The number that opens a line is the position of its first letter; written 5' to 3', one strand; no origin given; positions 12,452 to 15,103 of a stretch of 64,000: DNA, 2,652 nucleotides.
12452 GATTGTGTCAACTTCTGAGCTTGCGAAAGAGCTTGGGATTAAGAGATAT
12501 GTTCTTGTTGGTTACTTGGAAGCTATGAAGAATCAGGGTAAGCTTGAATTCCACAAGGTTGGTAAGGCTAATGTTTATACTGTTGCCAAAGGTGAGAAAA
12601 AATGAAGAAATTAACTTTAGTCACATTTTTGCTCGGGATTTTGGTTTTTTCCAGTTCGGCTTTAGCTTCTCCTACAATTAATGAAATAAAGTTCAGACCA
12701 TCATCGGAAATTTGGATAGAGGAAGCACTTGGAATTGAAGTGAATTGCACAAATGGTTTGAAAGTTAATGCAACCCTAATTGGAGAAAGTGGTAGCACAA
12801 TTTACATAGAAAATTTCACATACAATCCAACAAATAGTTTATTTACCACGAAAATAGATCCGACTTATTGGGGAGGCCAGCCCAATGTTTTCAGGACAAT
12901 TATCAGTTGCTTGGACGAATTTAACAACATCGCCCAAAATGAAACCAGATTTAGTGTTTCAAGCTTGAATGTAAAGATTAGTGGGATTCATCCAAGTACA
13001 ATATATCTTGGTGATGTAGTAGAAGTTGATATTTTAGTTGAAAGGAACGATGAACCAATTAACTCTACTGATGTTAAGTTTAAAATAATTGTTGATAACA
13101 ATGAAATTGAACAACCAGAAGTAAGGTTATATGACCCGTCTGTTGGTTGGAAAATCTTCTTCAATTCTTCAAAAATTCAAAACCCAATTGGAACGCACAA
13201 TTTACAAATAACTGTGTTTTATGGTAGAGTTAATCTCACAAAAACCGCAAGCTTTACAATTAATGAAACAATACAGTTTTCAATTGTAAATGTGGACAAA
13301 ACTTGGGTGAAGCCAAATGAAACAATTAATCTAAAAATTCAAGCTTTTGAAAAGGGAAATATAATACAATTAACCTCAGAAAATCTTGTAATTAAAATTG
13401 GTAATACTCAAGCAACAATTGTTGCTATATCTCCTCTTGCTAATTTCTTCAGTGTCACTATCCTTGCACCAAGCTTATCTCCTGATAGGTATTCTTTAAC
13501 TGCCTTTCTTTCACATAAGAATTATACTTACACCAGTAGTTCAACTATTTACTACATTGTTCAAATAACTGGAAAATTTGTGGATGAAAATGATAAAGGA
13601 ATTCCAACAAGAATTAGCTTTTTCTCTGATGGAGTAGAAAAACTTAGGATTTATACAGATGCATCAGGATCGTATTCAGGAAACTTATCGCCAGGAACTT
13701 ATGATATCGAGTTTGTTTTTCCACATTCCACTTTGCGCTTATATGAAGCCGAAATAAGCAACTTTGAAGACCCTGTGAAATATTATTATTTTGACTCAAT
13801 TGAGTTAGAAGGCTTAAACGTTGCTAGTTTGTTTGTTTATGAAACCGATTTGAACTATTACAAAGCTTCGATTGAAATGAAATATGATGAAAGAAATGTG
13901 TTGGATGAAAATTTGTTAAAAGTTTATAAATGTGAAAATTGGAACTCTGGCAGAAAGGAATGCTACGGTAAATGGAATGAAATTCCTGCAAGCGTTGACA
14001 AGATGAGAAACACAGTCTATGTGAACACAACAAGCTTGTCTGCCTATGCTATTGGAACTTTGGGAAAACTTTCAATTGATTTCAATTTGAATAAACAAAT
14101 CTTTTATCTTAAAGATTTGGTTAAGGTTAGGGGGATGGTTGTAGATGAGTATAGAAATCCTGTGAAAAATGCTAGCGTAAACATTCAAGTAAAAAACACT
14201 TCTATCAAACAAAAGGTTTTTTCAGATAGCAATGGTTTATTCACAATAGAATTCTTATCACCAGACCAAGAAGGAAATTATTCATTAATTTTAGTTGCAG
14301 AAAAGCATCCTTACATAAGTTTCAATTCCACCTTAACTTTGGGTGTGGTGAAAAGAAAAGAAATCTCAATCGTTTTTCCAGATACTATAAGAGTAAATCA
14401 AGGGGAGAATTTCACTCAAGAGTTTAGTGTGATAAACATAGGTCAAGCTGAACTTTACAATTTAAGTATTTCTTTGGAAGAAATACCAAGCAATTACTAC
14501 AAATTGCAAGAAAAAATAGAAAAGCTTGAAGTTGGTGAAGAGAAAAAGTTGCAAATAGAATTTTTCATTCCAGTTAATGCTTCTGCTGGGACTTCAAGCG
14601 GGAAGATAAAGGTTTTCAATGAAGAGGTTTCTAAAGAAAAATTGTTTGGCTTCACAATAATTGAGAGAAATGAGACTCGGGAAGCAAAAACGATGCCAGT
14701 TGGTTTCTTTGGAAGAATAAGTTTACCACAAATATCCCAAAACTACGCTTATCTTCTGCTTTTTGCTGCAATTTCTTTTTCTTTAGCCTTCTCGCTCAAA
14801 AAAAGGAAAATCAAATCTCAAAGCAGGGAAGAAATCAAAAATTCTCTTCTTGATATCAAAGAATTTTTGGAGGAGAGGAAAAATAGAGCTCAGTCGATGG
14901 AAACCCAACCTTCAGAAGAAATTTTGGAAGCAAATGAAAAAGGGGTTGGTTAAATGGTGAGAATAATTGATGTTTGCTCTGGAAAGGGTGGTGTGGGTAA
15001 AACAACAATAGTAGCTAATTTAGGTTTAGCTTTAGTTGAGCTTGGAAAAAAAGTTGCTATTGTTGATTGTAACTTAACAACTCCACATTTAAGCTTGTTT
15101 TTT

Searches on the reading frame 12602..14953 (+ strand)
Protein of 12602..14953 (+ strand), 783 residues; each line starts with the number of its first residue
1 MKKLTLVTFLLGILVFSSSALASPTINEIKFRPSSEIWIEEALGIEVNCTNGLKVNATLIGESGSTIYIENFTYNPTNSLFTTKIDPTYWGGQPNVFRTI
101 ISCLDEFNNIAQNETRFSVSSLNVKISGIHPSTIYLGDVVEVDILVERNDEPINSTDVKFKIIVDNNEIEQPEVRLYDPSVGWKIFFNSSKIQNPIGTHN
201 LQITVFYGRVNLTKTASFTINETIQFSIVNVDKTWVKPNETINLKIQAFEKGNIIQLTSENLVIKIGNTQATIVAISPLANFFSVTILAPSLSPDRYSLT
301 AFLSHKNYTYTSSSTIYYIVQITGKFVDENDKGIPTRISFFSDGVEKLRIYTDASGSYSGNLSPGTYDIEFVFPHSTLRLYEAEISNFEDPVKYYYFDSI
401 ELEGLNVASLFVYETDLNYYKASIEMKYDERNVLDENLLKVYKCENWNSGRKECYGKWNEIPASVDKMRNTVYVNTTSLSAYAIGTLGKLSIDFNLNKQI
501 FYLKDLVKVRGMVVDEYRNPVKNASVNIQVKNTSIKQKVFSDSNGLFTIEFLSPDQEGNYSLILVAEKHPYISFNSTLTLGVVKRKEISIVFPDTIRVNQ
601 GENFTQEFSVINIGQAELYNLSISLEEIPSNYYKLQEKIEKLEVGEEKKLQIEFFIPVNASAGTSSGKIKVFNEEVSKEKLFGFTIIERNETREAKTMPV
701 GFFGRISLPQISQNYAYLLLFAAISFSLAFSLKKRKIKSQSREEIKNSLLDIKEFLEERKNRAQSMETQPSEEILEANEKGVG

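Call 10: search_protein_families(library=pfam, proteins=[window:12602-14953:+])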
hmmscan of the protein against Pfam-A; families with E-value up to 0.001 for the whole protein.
window:12602-14953:+ (783 aa): 3 families
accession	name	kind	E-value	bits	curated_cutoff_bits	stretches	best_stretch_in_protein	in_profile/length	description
PF13620.12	CarboxypepD_reg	-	5.4e-14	52.7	32.3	1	509-567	2-57/82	Carboxypeptidase regulatory-like domain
PF02369.22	Big_1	-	0.00014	22.3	34.9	0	505-553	17-68/93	Bacterial Ig-like domain (group 1)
PF17210.9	SdrD_B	-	0.00084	20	29.7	0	344-376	36-69/112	SdrD B-like domain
